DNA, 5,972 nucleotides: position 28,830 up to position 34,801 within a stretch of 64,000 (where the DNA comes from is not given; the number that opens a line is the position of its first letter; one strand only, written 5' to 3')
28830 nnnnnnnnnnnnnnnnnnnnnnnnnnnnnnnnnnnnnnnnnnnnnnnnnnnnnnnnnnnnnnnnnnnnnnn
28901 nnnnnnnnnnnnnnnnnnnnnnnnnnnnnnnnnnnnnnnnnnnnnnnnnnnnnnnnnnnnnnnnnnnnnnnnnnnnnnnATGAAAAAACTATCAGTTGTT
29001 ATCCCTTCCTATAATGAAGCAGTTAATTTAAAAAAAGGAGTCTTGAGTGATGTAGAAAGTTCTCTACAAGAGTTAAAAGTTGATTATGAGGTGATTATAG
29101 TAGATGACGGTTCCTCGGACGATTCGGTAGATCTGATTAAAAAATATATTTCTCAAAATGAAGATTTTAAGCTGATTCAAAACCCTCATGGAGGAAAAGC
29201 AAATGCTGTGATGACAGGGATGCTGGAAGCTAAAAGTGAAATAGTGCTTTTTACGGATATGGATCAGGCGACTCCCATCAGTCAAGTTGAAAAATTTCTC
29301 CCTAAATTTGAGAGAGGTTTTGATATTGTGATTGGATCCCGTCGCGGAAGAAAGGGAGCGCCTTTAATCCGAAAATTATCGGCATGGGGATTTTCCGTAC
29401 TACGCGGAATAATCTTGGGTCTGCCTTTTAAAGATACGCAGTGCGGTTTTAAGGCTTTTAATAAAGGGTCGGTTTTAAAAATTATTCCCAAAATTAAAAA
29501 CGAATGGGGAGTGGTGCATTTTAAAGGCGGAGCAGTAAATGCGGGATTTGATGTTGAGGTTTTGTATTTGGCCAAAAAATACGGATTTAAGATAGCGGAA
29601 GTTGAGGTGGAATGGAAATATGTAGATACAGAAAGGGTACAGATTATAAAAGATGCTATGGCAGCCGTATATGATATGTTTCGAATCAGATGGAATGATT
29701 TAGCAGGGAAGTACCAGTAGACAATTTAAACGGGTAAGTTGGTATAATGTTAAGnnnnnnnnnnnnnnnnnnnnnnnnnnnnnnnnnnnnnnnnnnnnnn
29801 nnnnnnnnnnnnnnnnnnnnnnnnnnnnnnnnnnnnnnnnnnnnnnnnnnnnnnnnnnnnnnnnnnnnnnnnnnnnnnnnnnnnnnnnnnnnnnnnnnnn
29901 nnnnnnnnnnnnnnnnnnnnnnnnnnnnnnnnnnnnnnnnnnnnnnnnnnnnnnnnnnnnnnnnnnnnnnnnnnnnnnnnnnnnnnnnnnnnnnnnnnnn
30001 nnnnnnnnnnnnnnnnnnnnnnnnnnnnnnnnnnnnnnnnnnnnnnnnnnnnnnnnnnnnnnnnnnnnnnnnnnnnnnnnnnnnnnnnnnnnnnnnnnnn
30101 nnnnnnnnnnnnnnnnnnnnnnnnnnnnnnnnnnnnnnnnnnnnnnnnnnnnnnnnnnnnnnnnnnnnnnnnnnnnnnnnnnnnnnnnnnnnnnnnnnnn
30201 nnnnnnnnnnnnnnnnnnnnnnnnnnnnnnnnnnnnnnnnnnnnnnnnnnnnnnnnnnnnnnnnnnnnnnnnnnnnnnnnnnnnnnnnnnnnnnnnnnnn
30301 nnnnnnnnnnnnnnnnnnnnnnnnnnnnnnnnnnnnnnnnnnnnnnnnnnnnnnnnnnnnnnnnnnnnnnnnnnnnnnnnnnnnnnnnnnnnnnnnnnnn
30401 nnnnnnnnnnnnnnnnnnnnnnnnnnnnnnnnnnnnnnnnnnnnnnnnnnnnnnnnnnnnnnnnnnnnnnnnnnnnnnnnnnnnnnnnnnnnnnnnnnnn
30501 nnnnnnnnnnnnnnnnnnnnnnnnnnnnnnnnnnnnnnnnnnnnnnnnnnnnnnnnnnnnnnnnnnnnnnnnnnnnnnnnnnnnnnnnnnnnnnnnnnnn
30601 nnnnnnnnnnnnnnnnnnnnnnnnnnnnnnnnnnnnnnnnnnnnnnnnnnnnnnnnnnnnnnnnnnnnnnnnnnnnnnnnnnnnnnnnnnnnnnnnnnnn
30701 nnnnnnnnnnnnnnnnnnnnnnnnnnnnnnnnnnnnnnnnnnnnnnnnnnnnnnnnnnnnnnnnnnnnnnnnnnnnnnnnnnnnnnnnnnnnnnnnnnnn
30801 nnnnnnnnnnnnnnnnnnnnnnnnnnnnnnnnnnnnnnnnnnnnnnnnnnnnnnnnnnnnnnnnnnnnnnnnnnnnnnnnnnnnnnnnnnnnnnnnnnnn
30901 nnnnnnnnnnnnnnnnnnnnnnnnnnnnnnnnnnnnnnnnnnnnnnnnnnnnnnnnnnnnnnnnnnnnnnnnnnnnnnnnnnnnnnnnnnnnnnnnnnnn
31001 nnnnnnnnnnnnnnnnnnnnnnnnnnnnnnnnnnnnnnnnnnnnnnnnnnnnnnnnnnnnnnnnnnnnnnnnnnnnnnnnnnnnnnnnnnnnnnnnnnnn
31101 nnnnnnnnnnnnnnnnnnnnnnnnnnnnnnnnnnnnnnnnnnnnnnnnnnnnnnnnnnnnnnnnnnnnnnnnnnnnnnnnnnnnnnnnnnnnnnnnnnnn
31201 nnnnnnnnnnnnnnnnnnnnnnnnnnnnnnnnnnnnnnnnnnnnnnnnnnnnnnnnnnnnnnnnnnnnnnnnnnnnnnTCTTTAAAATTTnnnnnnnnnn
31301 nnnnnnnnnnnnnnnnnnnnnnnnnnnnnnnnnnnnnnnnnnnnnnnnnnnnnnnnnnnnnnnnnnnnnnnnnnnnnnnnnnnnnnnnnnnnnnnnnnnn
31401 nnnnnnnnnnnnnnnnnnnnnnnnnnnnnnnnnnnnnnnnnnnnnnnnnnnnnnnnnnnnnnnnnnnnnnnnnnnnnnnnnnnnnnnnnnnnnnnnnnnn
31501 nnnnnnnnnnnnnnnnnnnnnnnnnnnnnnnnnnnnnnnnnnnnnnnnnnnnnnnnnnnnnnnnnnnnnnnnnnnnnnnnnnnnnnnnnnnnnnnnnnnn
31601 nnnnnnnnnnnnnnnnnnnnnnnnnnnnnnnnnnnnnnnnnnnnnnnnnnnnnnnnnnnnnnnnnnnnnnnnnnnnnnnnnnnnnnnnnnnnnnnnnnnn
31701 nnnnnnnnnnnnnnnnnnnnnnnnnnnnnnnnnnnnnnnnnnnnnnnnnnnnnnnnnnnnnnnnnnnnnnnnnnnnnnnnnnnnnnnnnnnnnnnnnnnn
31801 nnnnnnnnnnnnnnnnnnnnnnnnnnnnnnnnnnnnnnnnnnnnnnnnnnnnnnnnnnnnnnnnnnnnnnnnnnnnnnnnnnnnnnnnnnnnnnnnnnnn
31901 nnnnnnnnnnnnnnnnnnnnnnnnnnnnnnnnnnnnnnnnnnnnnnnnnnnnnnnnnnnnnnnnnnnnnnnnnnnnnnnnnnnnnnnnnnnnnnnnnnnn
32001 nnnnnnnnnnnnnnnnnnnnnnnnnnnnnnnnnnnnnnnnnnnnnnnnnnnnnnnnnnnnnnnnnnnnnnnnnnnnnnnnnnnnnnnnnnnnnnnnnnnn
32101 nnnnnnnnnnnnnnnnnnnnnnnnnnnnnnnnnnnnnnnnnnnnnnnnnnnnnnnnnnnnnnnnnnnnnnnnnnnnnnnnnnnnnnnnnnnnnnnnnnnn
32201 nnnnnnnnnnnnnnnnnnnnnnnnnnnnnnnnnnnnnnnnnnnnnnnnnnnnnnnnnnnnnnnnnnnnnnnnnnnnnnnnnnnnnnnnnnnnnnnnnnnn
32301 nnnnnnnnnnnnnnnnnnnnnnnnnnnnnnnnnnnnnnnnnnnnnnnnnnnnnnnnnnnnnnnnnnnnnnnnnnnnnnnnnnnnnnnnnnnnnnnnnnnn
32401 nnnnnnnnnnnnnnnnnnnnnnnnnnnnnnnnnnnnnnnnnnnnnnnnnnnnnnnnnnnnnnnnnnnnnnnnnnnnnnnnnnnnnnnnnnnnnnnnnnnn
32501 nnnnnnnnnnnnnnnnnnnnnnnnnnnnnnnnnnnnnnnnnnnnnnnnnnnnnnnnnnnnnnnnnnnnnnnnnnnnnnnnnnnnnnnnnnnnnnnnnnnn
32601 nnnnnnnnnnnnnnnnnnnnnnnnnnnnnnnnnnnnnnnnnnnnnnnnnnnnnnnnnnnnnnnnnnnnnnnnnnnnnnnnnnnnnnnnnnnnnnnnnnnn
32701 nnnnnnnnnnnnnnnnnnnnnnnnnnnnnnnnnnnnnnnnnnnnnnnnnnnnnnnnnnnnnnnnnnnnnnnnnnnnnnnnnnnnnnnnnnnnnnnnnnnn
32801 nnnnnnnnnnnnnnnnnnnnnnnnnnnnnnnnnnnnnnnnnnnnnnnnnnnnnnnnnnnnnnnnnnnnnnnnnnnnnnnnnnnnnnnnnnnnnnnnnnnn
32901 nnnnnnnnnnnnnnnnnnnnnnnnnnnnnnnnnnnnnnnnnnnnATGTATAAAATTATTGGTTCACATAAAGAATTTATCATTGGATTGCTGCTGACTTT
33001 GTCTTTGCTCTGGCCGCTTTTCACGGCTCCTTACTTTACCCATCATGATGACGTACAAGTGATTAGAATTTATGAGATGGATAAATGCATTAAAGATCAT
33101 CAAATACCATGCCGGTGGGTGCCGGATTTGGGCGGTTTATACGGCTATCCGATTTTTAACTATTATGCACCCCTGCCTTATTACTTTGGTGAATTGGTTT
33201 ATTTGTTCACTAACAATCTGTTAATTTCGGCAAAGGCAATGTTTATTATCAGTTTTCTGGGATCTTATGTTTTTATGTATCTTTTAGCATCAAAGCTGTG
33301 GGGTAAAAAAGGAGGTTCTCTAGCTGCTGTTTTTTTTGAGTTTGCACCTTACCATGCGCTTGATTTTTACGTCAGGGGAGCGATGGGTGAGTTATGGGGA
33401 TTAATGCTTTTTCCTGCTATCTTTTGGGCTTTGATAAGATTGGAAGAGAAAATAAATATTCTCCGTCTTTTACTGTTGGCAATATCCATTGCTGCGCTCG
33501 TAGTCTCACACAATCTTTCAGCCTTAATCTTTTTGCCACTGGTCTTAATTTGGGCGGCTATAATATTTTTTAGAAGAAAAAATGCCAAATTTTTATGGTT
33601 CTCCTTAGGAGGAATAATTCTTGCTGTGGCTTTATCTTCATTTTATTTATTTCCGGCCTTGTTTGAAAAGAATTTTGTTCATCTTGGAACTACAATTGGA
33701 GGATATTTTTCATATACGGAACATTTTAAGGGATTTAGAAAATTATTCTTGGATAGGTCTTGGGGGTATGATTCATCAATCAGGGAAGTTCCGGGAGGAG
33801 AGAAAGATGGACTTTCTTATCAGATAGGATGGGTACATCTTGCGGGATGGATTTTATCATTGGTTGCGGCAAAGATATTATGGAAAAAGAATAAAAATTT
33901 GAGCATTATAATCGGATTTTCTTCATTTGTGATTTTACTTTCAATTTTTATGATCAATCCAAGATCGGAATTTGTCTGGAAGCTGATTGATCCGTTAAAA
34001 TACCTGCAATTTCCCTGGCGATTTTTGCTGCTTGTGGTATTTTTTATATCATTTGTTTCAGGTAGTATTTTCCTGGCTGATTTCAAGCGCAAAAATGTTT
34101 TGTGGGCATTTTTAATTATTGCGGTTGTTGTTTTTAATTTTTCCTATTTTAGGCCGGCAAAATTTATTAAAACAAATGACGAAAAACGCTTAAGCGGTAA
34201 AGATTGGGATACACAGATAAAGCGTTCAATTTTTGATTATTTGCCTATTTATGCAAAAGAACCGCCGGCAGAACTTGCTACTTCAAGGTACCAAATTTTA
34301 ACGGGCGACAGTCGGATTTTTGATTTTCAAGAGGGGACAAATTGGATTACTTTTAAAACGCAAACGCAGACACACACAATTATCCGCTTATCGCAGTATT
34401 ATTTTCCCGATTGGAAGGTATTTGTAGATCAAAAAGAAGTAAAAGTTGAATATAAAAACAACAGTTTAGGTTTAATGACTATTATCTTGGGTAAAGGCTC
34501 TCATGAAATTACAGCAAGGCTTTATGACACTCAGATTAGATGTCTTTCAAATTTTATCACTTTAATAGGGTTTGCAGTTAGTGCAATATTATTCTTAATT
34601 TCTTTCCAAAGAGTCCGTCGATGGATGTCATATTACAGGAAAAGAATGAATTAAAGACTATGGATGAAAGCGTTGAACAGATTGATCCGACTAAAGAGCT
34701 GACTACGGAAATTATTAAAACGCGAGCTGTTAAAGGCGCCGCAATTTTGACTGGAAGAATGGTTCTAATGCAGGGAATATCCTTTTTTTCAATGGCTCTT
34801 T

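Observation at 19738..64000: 44-kb extracytoplasmic glycosylation super-locus with ~22 GT-C transferases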

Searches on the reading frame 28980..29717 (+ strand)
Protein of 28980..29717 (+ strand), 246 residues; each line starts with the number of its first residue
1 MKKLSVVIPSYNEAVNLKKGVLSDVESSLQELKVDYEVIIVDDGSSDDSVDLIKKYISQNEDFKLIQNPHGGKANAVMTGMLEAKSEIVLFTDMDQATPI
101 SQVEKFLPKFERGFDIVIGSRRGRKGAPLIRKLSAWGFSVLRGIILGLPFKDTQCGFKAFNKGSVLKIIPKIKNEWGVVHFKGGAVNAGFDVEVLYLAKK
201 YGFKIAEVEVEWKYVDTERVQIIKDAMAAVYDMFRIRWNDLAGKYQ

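Call 3: search_protein_families(library=pfam, proteins=[window:28980-29717:+], max_evalue=0.001)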
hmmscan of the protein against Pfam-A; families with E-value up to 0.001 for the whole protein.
window:28980-29717:+ (246 aa): 2 families
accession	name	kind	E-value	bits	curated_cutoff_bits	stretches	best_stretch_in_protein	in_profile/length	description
PF00535.33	Glycos_transf_2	-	2.5e-28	99.5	23.3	1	5-163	1-162/168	Glycosyl transferase family 2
PF10111.15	Glyco_tranf_2_2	-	1.7e-06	28.2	27.3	1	5-107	1-103/276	Glycosyltransferase like family 2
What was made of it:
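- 28980..29720 (+): Soluble GT2, ArnC/PgfS-like. PF00535 99.5 bits (call 3).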

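Call 23: search_protein_families(library=ncbifam, proteins=[window:28980-29717:+], max_evalue=0.01)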
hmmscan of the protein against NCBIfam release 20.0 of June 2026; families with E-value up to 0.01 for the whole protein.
window:28980-29717:+ (246 aa): 21 families
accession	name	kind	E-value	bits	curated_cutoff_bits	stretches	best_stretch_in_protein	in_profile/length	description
NF047588.1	GlcsyltransPgfSStrep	equivalog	2.4e-21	76.3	500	1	3-169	2-168/308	glycosyltransferase PgfS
NF007986.1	PRK10714.1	equivalog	8.6e-20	71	529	1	1-162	5-166/316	undecaprenyl-phosphate 4-deoxy-4-formamido-L-arabinose transferase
NF041875.1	EPS_EpsD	equivalog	2.9e-16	59.8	370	1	4-115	1-109/325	exopolysaccharide biosynthesis glycosyltransferase EpsD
NF041391.1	DPhHxTase_Halo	equivalog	9.5e-16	57.4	375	1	10-212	3-183/213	dolichyl-phosphate hexose transferase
TIGR03937.1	PgaC_IcaA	equivalog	1.5e-15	57.1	422.3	1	2-145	45-187/407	poly-beta-1,6-N-acetyl-D-glucosamine synthase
NF007482.0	PRK10073.1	equivalog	1.8e-14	53.5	423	1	2-97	6-97/334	glycosyltransferase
NF038302.1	EPS_HpsE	equivalog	1.1e-12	47.5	300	1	3-98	2-99/307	hormogonium polysaccharide biosynthesis glycosyltransferase HpsE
NF050050.1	ProtGlycPglI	equivalog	1.5e-12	47.5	500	1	1-138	1-136/306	GalNAc(5)-diNAcBac-PP-undecaprenol beta-1,3-glucosyltransferase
TIGR04283.1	glyco_like_mftF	equivalog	1.1e-11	44.7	182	1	4-102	1-89/221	TIGR04283 family arsenosugar biosynthesis glycosyltransferase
TIGR04182.1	glyco_TIGR04182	equivalog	3.2e-10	39.9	325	1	4-167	2-158/293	S-layer glycoprotein N-glycosyltransferase AglJ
NF047683.1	TeichurnBiosyTuaG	equivalog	8.3e-10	38.7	400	1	3-107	7-108/252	teichuronic acid biosynthesis protein TuaG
NF058614.1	PPMAGASynPpgS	equivalog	1.1e-08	34.8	370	1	6-163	4-160/226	polyprenyl-phospho-N-acetylgalactosaminyl synthase PpgS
TIGR03965.1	mycofact_glyco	equivalog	2.7e-08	33.1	280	1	3-112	75-181/467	mycofactocin biosynthesis glycosyltransferase MftF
NF010496.0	PRK13915.1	equivalog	1.6e-07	30.7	262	1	2-100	31-131/307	glucosyl-3-phosphoglycerate synthase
TIGR04242.1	nodulat_NodC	equivalog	1.7e-07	30.5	550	1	3-110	49-156/395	chitooligosaccharide synthase NodC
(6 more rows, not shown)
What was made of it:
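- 28980..29720 (+): Best NCBIfam hits are PgfS at 76 bits and ArnC at 71 bits, below cut-offs (call 23).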

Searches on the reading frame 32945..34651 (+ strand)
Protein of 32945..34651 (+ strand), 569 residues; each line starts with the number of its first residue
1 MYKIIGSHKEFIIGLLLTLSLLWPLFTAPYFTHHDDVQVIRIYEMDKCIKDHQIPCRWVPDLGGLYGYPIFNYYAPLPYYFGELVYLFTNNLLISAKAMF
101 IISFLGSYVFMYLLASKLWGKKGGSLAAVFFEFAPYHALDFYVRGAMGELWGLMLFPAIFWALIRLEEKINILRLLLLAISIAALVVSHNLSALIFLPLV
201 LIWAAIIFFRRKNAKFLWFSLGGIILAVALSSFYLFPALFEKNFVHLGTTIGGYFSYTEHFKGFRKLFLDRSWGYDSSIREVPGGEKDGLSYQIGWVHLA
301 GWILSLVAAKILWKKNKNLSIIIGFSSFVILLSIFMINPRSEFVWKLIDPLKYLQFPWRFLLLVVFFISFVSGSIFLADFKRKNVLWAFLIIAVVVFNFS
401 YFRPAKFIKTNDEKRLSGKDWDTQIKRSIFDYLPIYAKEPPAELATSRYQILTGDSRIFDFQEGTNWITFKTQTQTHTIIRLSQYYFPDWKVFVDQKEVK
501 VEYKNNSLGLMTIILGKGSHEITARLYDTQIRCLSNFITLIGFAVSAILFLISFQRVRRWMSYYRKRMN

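Call 4: search_protein_families(library=pfam, proteins=[window:32945-34651:+], max_evalue=0.001)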
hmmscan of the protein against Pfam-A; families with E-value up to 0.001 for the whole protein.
window:32945-34651:+ (569 aa): 1 family
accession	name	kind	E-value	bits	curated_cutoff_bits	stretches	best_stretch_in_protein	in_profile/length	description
PF10131.15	PTPS_related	-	2e-10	40.2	26.4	1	71-412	1-317/621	6-pyruvoyl-tetrahydropterin synthase related domain; membrane protein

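Call 23: search_protein_families(library=ncbifam, proteins=[window:32945-34651:+], max_evalue=0.01)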
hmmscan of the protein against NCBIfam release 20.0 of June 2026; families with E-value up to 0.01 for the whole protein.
window:32945-34651:+ (569 aa): 0 families
